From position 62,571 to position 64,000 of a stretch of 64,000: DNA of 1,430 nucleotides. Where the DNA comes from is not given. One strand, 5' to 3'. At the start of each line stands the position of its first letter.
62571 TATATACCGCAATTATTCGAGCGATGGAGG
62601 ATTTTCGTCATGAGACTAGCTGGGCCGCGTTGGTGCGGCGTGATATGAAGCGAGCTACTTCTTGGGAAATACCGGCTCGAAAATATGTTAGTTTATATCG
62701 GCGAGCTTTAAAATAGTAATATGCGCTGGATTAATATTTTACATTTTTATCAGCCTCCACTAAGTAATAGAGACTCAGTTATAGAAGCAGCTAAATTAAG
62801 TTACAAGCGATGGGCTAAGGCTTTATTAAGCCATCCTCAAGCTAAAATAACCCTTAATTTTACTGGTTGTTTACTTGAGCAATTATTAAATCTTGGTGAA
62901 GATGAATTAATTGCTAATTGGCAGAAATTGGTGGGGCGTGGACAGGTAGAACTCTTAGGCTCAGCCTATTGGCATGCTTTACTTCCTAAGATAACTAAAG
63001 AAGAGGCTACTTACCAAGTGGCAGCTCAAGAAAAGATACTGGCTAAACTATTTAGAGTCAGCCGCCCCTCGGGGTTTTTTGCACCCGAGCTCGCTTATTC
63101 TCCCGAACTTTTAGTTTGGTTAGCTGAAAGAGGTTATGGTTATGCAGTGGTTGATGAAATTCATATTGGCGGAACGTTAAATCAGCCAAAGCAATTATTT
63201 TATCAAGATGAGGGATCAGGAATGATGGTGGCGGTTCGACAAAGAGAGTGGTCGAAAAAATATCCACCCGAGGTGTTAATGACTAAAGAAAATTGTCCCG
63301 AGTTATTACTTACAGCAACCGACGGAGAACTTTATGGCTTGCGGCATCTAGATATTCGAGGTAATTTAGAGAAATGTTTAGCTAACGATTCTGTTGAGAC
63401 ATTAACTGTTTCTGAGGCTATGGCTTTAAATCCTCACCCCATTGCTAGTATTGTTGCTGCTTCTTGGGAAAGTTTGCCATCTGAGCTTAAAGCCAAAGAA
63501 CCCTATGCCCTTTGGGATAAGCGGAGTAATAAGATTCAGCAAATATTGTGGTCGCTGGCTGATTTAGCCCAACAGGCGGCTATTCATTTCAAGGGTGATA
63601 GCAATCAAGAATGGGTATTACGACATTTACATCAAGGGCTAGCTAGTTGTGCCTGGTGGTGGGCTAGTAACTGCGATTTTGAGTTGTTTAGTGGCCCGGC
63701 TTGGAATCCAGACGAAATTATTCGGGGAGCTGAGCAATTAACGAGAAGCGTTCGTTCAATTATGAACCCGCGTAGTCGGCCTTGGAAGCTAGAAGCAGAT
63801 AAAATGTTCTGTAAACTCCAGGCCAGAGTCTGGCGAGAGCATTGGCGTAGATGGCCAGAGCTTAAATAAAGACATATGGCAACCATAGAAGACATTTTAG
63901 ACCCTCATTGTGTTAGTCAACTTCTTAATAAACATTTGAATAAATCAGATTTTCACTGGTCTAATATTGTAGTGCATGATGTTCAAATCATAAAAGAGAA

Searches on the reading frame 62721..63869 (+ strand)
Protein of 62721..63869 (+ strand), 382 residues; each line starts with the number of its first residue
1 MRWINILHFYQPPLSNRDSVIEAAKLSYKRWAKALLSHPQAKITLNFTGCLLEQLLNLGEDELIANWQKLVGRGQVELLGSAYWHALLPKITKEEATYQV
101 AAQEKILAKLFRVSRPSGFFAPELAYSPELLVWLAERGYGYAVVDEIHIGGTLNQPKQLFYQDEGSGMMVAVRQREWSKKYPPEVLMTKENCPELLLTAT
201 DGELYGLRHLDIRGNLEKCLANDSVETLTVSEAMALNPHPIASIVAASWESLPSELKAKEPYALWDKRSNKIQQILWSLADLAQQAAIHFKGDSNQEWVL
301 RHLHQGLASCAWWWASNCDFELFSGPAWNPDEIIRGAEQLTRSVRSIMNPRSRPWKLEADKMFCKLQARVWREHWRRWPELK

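Call 12: search_protein_families(library=pfam, proteins=[window:62721-63869:+], max_evalue=0.00001)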
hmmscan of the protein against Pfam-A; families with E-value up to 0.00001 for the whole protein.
window:62721-63869:+ (382 aa): 1 family
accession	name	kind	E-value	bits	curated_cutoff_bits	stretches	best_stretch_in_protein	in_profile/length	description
PF03065.20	Glyco_hydro_57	-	9.8e-25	87.9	21.2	1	21-180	49-206/291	Glycosyl hydrolase family 57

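Call 69: find_encoding_contigs(protein=window:62721-63869:+, flank=10000, max_places=3)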
Protein window:62721-63869:+ (382 aa): no gene with exactly this product is on record in the collection.
